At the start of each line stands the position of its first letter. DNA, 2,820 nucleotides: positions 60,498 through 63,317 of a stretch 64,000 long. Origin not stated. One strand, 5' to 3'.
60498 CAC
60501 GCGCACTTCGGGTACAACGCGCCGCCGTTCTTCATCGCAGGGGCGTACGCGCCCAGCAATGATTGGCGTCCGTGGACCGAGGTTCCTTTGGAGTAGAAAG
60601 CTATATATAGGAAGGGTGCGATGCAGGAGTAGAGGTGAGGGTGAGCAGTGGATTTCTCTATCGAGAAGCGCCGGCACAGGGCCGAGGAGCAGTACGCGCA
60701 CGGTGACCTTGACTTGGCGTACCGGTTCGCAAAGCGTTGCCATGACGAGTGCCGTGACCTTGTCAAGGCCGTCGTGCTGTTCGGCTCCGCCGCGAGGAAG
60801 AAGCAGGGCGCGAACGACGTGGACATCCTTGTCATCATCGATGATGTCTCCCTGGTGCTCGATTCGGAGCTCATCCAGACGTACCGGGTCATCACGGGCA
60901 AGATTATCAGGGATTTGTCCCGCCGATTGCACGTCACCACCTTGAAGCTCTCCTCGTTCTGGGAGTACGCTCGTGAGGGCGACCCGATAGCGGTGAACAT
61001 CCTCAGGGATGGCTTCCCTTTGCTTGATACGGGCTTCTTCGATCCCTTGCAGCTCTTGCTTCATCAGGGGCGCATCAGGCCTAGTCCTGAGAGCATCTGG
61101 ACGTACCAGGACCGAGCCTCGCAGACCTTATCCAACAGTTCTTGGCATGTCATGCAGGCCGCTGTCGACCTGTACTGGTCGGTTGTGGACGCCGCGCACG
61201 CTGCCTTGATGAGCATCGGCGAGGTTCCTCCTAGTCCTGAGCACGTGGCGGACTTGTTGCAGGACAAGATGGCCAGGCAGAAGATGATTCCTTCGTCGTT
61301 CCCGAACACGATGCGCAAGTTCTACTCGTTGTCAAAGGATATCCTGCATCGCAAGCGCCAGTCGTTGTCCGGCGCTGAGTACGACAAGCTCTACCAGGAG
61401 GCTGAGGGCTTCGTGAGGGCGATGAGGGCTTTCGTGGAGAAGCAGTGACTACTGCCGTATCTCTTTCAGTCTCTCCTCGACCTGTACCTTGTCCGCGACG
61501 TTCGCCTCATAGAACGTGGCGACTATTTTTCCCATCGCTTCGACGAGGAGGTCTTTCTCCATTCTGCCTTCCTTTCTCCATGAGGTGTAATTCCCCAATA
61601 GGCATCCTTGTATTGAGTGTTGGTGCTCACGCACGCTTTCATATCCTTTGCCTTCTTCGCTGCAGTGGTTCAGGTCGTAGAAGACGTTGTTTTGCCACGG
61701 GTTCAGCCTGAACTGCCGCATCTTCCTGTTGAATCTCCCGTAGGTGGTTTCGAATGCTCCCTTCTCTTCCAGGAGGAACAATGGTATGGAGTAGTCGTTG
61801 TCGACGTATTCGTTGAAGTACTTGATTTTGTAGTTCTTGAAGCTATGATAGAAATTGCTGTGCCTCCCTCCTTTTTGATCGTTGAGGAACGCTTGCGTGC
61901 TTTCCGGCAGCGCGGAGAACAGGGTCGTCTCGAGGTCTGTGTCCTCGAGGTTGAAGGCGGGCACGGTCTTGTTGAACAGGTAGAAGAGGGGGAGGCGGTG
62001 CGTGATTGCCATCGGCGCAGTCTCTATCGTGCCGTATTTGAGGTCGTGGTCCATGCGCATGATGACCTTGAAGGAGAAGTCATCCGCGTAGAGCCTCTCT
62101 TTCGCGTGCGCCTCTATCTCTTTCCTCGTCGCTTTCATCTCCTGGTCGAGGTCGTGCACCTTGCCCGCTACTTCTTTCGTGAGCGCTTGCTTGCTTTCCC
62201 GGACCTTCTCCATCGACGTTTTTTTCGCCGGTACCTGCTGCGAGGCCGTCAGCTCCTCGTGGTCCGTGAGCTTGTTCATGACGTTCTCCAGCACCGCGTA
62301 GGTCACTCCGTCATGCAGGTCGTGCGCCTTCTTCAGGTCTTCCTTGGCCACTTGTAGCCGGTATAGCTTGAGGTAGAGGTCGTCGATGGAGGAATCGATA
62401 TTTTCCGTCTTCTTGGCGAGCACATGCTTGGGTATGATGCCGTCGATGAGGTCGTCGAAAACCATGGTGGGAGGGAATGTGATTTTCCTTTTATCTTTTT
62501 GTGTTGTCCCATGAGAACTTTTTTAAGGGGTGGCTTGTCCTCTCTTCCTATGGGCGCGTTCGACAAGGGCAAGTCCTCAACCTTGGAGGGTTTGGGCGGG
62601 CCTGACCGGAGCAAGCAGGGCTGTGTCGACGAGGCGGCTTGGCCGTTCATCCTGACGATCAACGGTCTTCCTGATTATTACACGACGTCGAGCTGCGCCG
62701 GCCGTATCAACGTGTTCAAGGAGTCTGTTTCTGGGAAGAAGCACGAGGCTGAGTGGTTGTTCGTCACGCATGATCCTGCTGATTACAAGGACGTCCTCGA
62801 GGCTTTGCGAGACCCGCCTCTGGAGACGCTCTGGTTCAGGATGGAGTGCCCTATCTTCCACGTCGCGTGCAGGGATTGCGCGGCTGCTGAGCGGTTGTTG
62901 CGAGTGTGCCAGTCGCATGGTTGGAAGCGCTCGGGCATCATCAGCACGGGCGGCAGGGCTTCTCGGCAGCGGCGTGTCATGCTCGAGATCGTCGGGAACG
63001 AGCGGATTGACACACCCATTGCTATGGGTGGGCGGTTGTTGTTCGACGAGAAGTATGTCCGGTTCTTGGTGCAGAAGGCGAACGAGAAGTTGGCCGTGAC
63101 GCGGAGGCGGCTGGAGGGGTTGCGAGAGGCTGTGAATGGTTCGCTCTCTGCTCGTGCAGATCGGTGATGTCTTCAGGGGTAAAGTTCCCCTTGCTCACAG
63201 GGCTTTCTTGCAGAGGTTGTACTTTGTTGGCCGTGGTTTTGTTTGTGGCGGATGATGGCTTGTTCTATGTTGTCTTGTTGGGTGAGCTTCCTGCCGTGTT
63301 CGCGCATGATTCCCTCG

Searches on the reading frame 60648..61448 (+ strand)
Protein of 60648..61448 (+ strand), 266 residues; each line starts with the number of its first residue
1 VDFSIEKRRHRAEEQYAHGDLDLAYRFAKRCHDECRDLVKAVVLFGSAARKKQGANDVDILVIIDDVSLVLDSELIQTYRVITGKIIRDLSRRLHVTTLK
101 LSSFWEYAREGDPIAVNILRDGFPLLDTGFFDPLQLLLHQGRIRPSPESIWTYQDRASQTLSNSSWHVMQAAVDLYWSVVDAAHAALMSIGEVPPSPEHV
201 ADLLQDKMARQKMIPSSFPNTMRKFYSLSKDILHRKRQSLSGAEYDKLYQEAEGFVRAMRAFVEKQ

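Call 3: search_protein_families(library=pfam, proteins=[window:60648-61448:+], max_evalue=0.1)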
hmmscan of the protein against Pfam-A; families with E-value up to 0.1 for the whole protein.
window:60648-61448:+ (266 aa): 3 families
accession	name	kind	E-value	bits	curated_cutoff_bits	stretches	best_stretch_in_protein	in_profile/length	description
PF18765.7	Polbeta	-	1.3e-05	25.7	26.9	1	39-74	13-43/93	Polymerase beta, Nucleotidyltransferase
PF01909.29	NTP_transf_2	-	5.1e-05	24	21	1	34-76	7-47/93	Nucleotidyltransferase domain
PF14910.11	MMS22L_N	-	0.045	12.6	27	1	136-184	153-202/708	S-phase genomic integrity recombination mediator, N-terminal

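Call 4: search_protein_families(library=ncbifam, proteins=[window:60648-61448:+], max_evalue=0.1)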
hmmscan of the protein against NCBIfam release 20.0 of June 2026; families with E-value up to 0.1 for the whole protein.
window:60648-61448:+ (266 aa): 4 families
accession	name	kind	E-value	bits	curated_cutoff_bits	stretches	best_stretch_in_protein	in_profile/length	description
NF047752.1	MntA_antitoxin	equivalog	0.00026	20.8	60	1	39-75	7-45/106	type VII toxin-antitoxin system MntA family adenylyltransferase antitoxin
NF051895.1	anti_phage_HalB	equivalog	0.001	18.7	190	1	41-68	1-29/211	anti-phage Hailong system nucleotidyltransferase HalB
NF012212.1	ANT_9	subfamily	0.0037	16.6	340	1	38-101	20-86/249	aminoglycoside nucleotidyltransferase ANT(9)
NF033061.1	ANT_4p_I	equivalog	0.024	14.2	350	1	21-68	12-60/253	ANT(4')-I family aminoglycoside nucleotidyltransferase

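Call 29: search_protein_families(library=phrogs, proteins=[window:60648-61448:+], max_evalue=0.1)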
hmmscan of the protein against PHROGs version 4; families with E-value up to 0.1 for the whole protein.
window:60648-61448:+ (266 aa): 0 families

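Call 30: search_protein_families(library=padloc, proteins=[window:60648-61448:+], max_evalue=0.1)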
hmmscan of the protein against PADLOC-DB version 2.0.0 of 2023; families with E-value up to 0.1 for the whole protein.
window:60648-61448:+ (266 aa): 8 families
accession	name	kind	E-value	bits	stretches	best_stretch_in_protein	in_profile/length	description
PDLC04369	PDC-M05A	-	1.2e-07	29.6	1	36-121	100-179/201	-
PDLC04903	PDC-S09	-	2.3e-07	29.1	1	27-123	14-106/108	-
PDLC04368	PDC-M05A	-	0.00033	18.5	1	35-118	103-180/201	-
PDLC04902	PDC-S09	-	0.001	17.4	1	39-66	21-49/97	-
PDLC04907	PDC-S09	-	0.0012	17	1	25-66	15-55/114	-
PDLC04906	PDC-S09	-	0.0017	16.7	1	39-66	24-52/98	-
PDLC04904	PDC-S09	-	0.0038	15.4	1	39-67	25-54/104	-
PDLC04905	PDC-S09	-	0.012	14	1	39-65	21-49/101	-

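Call 64: search_solved_structures(query=A3, max_evalue=1, show_alignments=1)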
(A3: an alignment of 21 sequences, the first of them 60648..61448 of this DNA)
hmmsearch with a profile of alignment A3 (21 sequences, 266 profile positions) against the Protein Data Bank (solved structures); distinct sequences matched with E-value up to 1: 13.
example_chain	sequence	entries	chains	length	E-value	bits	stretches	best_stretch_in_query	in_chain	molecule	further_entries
9xbd_E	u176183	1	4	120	0.00048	23.1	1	31-124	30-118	Nucleotidyltransferase domain-containing protein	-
6p01_A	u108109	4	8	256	0.014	18.3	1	18-75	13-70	Kanamycin nucleotidyltransferase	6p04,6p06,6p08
9dbj_A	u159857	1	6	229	0.017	18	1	39-67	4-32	HalB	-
9dbh_A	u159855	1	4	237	0.017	18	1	39-68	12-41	HalB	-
2rff_A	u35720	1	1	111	0.048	16.6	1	25-69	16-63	Putative nucleotidyltransferase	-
1kan_A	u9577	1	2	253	0.091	15.6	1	18-75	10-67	KANAMYCIN NUCLEOTIDYLTRANSFERASE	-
6nlt_A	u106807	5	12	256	0.092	15.6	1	18-75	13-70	Kanamycin nucleotidyltransferase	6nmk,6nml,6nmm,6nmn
1kny_A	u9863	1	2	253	0.097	15.5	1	18-75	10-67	KANAMYCIN NUCLEOTIDYLTRANSFERASE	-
6un8_A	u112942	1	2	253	0.1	15.5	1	18-75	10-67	Aminoglycoside NucleotidylTransferase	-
3htk_B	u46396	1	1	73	0.24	14.2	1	200-259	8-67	Structural maintenance of chromosomes protein 5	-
6zyv_A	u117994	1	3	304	0.29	14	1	214-265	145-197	CIR protein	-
5d98_B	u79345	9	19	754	0.59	13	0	135-237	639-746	RNA-directed RNA polymerase catalytic subunit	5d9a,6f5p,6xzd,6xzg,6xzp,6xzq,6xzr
5yep_A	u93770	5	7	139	0.59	13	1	39-69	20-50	Toxin-antitoxin system antidote Mnt family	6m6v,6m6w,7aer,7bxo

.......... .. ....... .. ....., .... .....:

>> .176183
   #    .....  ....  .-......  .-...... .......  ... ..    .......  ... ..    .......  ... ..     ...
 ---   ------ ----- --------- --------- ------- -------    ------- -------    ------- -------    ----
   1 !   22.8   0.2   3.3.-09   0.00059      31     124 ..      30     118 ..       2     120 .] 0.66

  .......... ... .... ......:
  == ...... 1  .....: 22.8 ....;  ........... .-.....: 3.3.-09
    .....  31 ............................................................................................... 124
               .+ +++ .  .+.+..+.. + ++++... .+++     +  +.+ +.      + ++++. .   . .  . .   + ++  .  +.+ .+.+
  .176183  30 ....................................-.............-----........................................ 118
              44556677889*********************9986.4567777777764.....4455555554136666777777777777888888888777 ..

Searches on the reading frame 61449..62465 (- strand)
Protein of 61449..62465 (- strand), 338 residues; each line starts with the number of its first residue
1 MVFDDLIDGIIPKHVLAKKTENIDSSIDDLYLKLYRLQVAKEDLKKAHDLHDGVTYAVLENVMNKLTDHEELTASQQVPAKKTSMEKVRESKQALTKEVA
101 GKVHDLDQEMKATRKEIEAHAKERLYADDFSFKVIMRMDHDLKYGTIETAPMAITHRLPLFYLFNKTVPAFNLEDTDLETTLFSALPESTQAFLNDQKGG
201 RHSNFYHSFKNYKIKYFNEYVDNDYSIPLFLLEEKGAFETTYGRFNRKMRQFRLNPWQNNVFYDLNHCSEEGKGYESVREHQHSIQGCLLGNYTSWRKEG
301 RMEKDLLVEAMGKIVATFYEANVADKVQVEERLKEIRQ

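Call 3: search_protein_families(library=pfam, proteins=[window:61449-62465:-], max_evalue=0.1)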
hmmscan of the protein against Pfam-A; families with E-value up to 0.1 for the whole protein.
window:61449-62465:- (338 aa): 2 families
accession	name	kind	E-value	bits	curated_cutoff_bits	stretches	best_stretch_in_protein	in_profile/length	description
PF00170.26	bZIP_1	-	0.011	16.2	27.6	1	82-123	14-55/64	bZIP transcription factor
PF25450.1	Rab11-FIP3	-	0.027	15.2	31.9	1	60-124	57-123/125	Rab11-FIP3-like domain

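Call 4: search_protein_families(library=ncbifam, proteins=[window:61449-62465:-], max_evalue=0.1)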
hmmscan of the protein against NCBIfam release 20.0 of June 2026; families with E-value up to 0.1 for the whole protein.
window:61449-62465:- (338 aa): 2 families
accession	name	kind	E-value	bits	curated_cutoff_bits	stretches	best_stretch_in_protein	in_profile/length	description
NF038305.1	HpsJ_fam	subfamily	0.057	13.3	60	1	56-126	137-208/234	HpsJ family protein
TIGR02293.1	TAS_TIGR02293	hypoth_equivalog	0.09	12.5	57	0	40-110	9-78/133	putative toxin-antitoxin system antitoxin component, TIGR02293 family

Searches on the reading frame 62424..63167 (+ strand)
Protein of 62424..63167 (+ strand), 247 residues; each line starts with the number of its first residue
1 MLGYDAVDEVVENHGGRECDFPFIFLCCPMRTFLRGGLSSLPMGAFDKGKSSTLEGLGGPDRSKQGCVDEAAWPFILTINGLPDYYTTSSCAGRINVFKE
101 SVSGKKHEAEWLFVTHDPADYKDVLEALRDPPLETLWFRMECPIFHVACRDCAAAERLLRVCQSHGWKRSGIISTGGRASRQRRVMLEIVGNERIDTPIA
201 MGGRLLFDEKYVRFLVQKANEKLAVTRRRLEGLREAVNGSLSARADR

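Call 3: search_protein_families(library=pfam, proteins=[window:62424-63167:+], max_evalue=0.1)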
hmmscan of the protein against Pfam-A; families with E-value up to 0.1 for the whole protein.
window:62424-63167:+ (247 aa): 1 family
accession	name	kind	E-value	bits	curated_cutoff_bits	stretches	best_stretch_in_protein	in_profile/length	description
PF02676.19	TYW3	-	1.1e-48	165.8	27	1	50-237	3-209/211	Methyltransferase TYW3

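Call 4: search_protein_families(library=ncbifam, proteins=[window:62424-63167:+], max_evalue=0.1)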
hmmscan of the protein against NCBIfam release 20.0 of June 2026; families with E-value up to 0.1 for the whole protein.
window:62424-63167:+ (247 aa): 6 families
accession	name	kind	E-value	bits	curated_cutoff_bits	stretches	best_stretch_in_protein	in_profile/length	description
NF003267.0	PRK04235.1-6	equivalog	3.3e-50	170.6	190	1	46-239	3-189/196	hypothetical protein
NF047731.1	tRNAMtaseTaw3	equivalog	1.5e-40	138.9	200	1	64-235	16-183/185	tRNA(Phe) 7-((3-amino-3-carboxypropyl)-4-demethylwyosine(37)-N(4))-methyltransferase Taw3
NF003265.0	PRK04235.1-4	equivalog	1.1e-32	113.3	286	1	46-237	2-189/194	hypothetical protein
NF003266.0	PRK04235.1-5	equivalog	1.9e-31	109.3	329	1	45-238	7-193/197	hypothetical protein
NF003263.0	PRK04235.1-1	equivalog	1.7e-25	89.5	237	1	66-239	25-193/219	hypothetical protein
NF003264.0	PRK04235.1-2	equivalog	1.2e-24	87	344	1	64-236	16-182/206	hypothetical protein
